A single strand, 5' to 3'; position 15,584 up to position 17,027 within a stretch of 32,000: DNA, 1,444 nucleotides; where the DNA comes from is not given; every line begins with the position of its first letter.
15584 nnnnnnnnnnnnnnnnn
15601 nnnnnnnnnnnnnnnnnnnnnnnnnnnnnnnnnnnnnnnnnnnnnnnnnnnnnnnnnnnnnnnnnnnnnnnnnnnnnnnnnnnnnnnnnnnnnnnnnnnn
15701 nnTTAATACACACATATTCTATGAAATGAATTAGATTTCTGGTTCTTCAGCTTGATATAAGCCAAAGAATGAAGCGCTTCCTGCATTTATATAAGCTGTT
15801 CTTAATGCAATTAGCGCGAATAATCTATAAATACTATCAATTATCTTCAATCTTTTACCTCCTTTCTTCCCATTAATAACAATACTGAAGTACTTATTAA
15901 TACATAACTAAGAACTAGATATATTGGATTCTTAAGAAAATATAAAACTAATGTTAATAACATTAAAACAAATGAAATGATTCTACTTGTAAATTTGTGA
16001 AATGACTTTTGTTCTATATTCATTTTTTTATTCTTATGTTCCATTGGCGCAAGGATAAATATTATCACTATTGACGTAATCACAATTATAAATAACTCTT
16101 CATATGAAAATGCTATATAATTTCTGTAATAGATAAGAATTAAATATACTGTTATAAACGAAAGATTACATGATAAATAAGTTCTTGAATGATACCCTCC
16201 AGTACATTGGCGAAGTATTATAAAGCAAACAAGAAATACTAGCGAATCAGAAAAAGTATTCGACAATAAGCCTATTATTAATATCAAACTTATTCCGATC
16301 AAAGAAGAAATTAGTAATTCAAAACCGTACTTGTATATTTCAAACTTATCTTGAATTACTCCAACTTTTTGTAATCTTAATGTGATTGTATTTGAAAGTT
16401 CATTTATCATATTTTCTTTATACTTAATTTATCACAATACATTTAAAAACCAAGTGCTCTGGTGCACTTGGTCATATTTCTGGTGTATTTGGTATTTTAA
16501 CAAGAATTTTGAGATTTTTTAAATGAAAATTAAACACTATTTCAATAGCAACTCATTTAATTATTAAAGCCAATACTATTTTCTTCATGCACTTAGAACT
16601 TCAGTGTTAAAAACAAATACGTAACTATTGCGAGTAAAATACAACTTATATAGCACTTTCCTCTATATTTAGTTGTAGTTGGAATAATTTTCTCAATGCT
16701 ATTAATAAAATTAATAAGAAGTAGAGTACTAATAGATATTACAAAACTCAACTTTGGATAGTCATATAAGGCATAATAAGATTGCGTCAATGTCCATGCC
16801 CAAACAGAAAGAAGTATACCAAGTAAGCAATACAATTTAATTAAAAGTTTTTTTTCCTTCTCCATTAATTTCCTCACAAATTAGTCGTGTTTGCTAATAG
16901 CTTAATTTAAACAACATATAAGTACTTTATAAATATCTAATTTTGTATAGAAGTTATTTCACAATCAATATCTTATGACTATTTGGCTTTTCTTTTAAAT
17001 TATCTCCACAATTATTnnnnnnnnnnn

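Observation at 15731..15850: Unannotated 39-aa AgrD-like precursor with serine in place of the ring cysteine (predicted lactone AIP, ring SFFGL)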

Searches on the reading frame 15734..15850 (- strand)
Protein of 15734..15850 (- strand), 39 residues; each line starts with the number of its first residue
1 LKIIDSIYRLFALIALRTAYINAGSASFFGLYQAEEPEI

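Call 6: search_protein_families(library=pfam, max_evalue=10, proteins=[window:15734-15850:-])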
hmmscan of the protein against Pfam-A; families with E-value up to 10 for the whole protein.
seq(39 aa): 0 families

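Call 7: search_protein_families(library=ncbifam, max_evalue=10, proteins=[window:15734-15850:-])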
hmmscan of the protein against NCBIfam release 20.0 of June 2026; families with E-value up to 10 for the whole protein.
seq(39 aa): 1 family
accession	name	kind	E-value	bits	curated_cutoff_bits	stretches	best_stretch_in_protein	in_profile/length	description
TIGR04223.1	quorum_AgrD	subfamily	2.1e-07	30.9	19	1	6-38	2-34/38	AgrD family cyclic lactone autoinducer peptide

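Call 9: find_encoding_contigs(protein=window:15734-15850:-, flank=10000, max_places=8)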
Protein seq(39 aa) (39 aa): no gene with exactly this product is on record in the collection.

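Call 22: search_protein_representatives(alignment_id=A1)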
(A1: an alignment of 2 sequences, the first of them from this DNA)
Query: 2 sequences, 39 profile positions. Proteins with E-value up to 0.001 (for the whole library): 8; up to 1e-10: 1; up to 1e-30: 0. The best 8 are listed.
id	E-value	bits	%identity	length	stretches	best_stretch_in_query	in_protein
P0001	2.0e-25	104.2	-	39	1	1-39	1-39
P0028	8.7e-06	41.3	-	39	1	5-38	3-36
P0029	4.8e-05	38.9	-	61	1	6-37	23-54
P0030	9.4e-05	38.0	-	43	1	5-38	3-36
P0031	2.3e-04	36.7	-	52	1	15-38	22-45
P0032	2.9e-04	36.4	-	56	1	4-38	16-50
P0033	3.7e-04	36.1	-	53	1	5-39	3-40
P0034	4.9e-04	35.7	-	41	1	5-38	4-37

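Call 53: search_protein_families(library=ncbifam, alignment_id=A4, max_evalue=0.01)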
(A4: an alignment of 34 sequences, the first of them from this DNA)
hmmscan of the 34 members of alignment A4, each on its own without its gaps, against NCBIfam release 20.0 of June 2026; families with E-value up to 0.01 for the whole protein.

A. member 1, seq(39 aa): 1 family
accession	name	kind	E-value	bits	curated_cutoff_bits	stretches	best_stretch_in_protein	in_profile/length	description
TIGR04223.1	quorum_AgrD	subfamily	2.1e-07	30.9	19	1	6-38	2-34/38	AgrD family cyclic lactone autoinducer peptide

B. families by the number of members that match (of 34 scanned): 1 family
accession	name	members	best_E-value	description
TIGR04223.1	quorum_AgrD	32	1e-11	AgrD family cyclic lactone autoinducer peptide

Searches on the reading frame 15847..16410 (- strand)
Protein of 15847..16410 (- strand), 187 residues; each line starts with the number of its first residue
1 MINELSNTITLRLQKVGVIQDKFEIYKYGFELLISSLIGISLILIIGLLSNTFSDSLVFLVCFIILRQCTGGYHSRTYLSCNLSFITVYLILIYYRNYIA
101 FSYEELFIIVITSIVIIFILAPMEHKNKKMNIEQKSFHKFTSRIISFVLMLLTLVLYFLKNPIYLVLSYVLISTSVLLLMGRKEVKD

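Call 6: search_protein_families(library=pfam, max_evalue=10, proteins=[window:15847-16410:-])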
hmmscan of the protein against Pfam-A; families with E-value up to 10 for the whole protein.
window:15847-16410:- (187 aa): 7 families
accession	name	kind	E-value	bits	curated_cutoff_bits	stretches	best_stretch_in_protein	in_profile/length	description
PF04647.20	AgrB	-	6e-36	124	23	1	6-179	1-182/185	Accessory gene regulator B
PF22282.1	CydS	-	0.033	14.5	25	1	107-123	11-27/31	CydS-like protein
PF05875.18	Ceramidase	-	0.38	10.5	32.5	1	49-180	23-148/259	Ceramidase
PF02417.20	Chromate_transp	-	3.3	8.1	28.6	1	80-172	80-164/166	Chromate transporter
PF11694.13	DUF3290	-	4.8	7.6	31.3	1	77-136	20-79/144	Protein of unknown function (DUF3290)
PF12725.13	DUF3810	-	7.9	6.2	28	1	94-156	15-76/311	Protein of unknown function (DUF3810)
PF03208.24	PRA1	-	9.5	6.2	30.1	1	85-178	38-127/143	PRA1 family protein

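Call 7: search_protein_families(library=ncbifam, max_evalue=10, proteins=[window:15847-16410:-])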
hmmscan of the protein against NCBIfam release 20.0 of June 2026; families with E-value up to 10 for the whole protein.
window:15847-16410:- (187 aa): 2 families
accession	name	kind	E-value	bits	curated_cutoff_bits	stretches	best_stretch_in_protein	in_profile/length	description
NF002210.0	PRK01100.1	equivalog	2.8e-08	33.7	282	1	22-160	32-171/210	accessory gene regulator ArgB-like protein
TIGR03750.1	conj_TIGR03750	hypoth_equivalog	1.3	9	70.75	0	101-120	18-37/111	TIGR03750 family conjugal transfer protein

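Call 16: find_homologous_proteins(query=window:15850-16410:-, max_evalue=0.00001)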
Query window:15850-16410:- (187 aa): 23 proteins with E <= 0.00001 among 603 candidates.
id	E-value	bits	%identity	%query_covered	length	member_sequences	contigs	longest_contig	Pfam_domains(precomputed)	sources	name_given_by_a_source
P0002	1.4e-106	372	99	100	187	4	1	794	PF04647.21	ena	-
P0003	1.8e-97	342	89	100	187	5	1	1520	PF04647.21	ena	-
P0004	1.6e-93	329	89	100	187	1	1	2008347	PF04647.21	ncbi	-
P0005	2.4e-92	325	85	100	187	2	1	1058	PF04647.21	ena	-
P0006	1.4e-90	320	85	100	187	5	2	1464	PF04647.21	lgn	-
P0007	1.2e-89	317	85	99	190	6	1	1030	PF04647.21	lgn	-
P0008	1.7e-89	316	86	98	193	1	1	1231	PF04647.21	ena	-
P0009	1.3e-88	313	84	100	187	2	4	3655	PF04647.21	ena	-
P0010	3.3e-84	299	82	100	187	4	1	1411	PF04647.21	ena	-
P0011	1.2e-83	297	84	95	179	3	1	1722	PF04647.21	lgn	-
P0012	8.5e-68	246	84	78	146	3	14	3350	PF04647.21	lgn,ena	-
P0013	5.8e-54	201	90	61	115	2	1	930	PF04647.21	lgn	-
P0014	4.6e-43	165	85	55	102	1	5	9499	PF04647.21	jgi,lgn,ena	-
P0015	3.8e-35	139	82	39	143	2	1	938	PF04647.21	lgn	-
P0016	3.6e-22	97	35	81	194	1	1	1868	PF04647.21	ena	-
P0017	2.2e-20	91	36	99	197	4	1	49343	PF04647.21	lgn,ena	-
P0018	5.8e-19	87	43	66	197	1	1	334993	PF04647.21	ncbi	-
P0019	1.4e-18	85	40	75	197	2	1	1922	PF04647.21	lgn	-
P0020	5.0e-18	84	36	85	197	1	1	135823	PF04647.21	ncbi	-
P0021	1.1e-17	82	41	60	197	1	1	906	PF04647.21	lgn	-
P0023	4.3e-13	68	34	97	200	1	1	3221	PF04647.21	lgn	-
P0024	3.0e-7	49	31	65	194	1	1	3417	PF04647.21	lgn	-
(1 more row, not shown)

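Call 18: find_related_loci(query=A2, collection=genome_contigs, flank=4000)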
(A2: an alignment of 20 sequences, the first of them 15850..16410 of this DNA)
Query A2 (187 aa) in genome_contigs; peptide patterns used: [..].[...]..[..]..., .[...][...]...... (x = any residue, [..] = any of these).
64 stretches matched a pattern; 39 encode a relative of the query (tblastn E <= 1e-3); 39 distinct loci.
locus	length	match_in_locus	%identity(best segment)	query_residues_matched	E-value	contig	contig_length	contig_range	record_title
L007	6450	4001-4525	36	20-186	6e-26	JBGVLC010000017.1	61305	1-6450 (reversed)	MAG: Ruminococcus sp. isolate fecal_MAG_290 fecal_MAG_290_contig_0017, whole genome shotgun sequence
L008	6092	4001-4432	38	3-145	1e-22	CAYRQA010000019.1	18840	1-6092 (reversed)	MAG TPA_asm: uncultured Lachnospiraceae bacterium isolate SRP350583_co1_125 genome assembly, contig: NODE_5052_length_18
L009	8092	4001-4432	38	1-142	3e-22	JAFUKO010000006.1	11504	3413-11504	MAG: Ruminococcus sp. isolate RGIG4579 Roe_deer_Rectum-3__c49223, whole genome shotgun sequence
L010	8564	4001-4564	35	1-182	6e-22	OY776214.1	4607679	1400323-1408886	MAG: uncultured Sporobacter sp. isolate 345903d0-cd28-47e6-9f6f-9f74e2cead0e genome assembly, chromosome: 1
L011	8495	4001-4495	36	1-161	1e-21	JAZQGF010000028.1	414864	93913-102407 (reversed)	MAG: Acutalibacteraceae bacterium isolate T1900044631_TS20190097.MAGScoT_cleanbin_000019 SGB_1037_k141_23867, whole geno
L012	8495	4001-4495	36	1-161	1e-21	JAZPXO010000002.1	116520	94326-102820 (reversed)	MAG: Acutalibacteraceae bacterium isolate T1900044651_TS20190117.MAGScoT_cleanbin_000021 SGB_1418_k141_413635, whole gen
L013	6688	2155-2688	34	1-180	2e-20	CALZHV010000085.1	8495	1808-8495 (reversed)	MAG: uncultured Lachnospiraceae bacterium isolate SRR3178346_bin.41_metaWRAP_v1.3_MAG genome assembly, contig: ERZ897499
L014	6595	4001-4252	50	1-83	1e-19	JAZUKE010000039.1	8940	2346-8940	MAG: Eubacteriales bacterium isolate T1900045249_TH20190019.MAGScoT_cleanbin_000037 SGB_5733_k141_1617521, whole genome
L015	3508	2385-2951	30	3-186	2e-19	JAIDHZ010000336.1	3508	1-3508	MAG: Lachnospiraceae bacterium isolate SC0328_S13_6 SC0328_S13_6_contig_336, whole genome shotgun sequence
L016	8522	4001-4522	33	1-170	2e-19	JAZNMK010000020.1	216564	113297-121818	MAG: Acutalibacteraceae bacterium isolate T1900044663_TS20190129.MAGScoT_cleanbin_000009 SGB_1534_k141_71295, whole geno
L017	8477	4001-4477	31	1-159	1e-18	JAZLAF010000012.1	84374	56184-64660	MAG: Acutalibacteraceae bacterium isolate T1900045080_TC20190074.MAGScoT_cleanbin_000011 SGB_4652_k141_1728094, whole ge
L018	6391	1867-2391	33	1-171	2e-18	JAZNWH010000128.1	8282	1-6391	MAG: Clostridia bacterium isolate T1900044784_TS20190250.MAGScoT_cleanbin_000041 SGB_2602_k141_1469765, whole genome sho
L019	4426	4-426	32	21-160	2e-18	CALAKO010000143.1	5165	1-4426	MAG TPA_asm: uncultured Peptococcaceae bacterium isolate SRR7658648_bin.69_CONCOCT_v1.1_MAG genome assembly, contig: ERZ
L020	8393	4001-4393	35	1-130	5e-18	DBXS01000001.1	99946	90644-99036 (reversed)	MAG TPA_asm: Clostridiales bacterium UBA1206 UBA1206_contig_2468, whole genome shotgun sequence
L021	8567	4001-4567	33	1-187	6e-25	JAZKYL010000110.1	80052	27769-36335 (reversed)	MAG: Eubacteriales bacterium isolate T1900045102_TC20190096.MAGScoT_cleanbin_000011 SGB_4764_k141_2056437, whole genome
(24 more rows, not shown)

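Call 20: find_encoding_contigs(protein=P0004, flank=6000, max_places=4)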
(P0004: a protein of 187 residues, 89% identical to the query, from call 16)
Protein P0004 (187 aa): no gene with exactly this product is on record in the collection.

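Call 21: list_cluster_members(proteins=[P0004, P0018, P0020, P0017, P0001])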
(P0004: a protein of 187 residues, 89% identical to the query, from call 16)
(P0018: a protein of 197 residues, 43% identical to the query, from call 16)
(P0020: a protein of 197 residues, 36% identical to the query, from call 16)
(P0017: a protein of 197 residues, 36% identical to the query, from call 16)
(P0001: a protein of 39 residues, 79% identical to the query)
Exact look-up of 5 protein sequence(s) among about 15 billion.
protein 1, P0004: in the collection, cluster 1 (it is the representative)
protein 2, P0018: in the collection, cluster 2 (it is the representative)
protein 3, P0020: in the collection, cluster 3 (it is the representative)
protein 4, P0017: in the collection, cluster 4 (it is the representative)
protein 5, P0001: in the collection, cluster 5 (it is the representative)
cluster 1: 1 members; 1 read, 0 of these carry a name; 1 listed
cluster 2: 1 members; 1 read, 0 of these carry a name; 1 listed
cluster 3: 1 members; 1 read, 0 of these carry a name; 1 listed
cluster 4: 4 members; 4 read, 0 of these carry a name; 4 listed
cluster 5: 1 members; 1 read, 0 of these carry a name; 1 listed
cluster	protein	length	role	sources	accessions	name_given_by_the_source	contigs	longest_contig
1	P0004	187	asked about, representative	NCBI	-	-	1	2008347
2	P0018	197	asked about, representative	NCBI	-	-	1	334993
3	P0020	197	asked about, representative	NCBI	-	-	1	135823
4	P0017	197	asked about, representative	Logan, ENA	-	-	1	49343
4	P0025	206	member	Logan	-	-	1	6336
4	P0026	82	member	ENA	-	-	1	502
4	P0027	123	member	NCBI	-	-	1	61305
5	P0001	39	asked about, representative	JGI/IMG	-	-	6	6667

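Call 33: find_encoding_contigs(protein=P0009, flank=3000, max_places=6)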
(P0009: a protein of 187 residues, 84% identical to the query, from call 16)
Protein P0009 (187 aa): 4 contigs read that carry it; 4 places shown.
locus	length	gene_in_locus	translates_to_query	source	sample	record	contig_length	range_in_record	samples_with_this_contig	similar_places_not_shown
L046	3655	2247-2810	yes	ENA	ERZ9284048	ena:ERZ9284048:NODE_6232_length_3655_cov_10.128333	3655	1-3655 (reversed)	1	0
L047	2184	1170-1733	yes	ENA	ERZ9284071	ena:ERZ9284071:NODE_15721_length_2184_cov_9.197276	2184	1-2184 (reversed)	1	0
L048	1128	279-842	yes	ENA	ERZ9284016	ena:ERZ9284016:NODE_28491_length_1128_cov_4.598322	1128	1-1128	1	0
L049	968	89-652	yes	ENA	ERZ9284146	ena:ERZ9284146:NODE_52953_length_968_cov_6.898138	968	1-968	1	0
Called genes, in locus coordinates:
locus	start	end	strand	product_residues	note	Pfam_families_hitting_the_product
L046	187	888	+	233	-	PF00072:Response_reg, PF04397:LytTR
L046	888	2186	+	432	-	PF02518:HATPase_c (faint), PF14501:HATPase_c_5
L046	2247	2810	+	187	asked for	PF04647:AgrB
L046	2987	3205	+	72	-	-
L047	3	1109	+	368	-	?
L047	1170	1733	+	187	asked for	PF04647:AgrB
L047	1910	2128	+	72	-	-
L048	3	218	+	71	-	?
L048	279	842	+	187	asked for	PF04647:AgrB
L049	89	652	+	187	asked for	PF04647:AgrB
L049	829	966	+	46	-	?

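Call 34: find_encoding_contigs(protein=P0003, flank=3000, max_places=4)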
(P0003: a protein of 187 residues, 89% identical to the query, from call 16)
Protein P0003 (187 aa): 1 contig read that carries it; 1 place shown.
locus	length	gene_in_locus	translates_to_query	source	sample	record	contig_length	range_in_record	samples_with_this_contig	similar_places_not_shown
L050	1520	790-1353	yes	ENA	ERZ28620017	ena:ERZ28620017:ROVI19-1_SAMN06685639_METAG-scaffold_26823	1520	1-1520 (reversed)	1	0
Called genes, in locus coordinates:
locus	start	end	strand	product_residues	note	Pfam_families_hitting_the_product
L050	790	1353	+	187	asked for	PF04647:AgrB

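Call 35: find_encoding_contigs(protein=P0012, flank=3000, max_places=10)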
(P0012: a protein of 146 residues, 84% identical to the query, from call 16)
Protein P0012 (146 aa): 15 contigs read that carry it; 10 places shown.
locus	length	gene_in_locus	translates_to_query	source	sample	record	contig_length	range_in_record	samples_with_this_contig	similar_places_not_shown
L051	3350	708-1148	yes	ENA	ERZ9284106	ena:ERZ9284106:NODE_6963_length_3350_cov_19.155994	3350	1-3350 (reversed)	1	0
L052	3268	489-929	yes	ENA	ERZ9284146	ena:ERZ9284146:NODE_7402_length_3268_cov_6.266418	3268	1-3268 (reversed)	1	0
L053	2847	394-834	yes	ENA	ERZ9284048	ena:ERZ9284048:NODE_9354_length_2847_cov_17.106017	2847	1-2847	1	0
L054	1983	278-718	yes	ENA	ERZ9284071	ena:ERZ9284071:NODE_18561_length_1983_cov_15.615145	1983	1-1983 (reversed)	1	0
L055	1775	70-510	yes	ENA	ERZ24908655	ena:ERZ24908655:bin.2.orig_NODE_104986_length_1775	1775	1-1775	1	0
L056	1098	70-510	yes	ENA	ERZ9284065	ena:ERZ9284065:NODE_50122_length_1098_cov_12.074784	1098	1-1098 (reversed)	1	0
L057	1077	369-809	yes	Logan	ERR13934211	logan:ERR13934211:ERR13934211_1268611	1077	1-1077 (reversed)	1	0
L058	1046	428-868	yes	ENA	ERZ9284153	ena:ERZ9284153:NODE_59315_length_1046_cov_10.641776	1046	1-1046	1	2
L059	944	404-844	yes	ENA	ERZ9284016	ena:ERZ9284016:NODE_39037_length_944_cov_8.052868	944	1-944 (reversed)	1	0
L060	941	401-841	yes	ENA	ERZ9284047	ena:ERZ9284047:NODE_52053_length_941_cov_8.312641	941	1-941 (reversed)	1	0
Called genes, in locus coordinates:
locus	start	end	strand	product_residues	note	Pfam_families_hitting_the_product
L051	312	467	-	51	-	-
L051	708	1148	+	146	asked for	PF04647:AgrB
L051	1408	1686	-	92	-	-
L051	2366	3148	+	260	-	-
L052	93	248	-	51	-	-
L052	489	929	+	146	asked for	PF04647:AgrB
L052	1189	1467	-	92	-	-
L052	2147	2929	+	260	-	-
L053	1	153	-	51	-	?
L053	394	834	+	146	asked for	PF04647:AgrB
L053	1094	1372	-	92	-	-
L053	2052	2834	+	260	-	-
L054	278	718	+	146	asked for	PF04647:AgrB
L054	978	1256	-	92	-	-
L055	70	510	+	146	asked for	PF04647:AgrB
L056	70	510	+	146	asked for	PF04647:AgrB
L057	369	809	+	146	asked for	PF04647:AgrB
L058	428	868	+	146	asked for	PF04647:AgrB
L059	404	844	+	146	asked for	PF04647:AgrB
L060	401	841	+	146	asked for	PF04647:AgrB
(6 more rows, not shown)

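Call 62: find_encoding_contigs(protein=P0002, flank=2000, max_places=4)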
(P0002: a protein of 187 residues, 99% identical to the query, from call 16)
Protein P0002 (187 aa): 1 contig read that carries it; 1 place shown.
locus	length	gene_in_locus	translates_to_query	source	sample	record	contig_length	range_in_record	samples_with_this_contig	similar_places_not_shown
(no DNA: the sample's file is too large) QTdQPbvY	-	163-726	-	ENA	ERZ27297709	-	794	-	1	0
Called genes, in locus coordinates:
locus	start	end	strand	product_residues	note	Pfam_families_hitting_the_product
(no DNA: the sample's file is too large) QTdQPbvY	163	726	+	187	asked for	PF04647:AgrB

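Call 63: find_encoding_contigs(protein=P0006, flank=2000, max_places=4)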
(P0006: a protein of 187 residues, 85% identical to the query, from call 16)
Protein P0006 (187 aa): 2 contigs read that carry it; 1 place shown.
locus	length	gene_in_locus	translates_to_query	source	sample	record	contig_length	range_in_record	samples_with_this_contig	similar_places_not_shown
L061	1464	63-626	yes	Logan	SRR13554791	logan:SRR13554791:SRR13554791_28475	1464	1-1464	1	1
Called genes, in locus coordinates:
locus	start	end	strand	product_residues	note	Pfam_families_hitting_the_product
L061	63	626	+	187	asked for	PF04647:AgrB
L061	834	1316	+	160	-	-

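Call 64: find_encoding_contigs(protein=P0010, flank=2000, max_places=4)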
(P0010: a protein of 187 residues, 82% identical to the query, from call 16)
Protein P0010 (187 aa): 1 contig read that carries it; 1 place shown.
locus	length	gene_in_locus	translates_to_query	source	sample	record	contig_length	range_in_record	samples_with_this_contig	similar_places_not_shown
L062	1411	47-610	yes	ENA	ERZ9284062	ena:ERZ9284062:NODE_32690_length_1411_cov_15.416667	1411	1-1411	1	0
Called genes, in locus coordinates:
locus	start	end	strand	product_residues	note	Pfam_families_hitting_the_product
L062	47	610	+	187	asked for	PF04647:AgrB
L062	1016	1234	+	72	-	-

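Call 65: find_encoding_contigs(protein=P0011, flank=2000, max_places=4)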
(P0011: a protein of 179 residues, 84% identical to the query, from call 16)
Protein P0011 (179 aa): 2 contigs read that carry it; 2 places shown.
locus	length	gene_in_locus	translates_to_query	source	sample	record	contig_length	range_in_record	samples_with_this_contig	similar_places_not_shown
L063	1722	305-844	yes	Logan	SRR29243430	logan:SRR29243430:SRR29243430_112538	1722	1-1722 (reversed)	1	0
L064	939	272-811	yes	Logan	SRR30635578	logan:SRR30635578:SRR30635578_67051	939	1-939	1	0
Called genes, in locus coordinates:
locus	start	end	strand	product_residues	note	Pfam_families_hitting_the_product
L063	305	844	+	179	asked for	PF04647:AgrB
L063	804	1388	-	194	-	-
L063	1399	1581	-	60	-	-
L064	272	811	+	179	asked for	PF04647:AgrB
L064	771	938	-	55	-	?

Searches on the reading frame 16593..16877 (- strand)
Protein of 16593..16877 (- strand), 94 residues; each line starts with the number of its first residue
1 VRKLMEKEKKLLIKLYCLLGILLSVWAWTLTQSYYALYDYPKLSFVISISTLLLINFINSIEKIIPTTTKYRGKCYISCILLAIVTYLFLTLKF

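Call 6: search_protein_families(library=pfam, max_evalue=10, proteins=[window:16593-16877:-])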
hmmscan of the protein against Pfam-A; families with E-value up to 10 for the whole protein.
window:16593-16877:- (94 aa): 1 family
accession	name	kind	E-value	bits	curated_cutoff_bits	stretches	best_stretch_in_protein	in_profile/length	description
PF05739.25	SNARE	-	0.59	10.6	26.8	0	72-90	34-52/53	SNARE domain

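Call 7: search_protein_families(library=ncbifam, max_evalue=10, proteins=[window:16593-16877:-])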
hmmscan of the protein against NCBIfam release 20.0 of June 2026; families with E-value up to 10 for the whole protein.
window:16593-16877:- (94 aa): 2 families
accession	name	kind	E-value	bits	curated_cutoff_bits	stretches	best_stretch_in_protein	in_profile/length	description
NF047537.1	YonT_type_I_tox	equivalog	0.12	12.5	45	1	43-65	9-30/59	type I TA system toxin YonT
NF033218.1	anchor_AmaP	equivalog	0.23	11.2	55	1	5-42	1-38/166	alkaline shock response membrane anchor protein AmaP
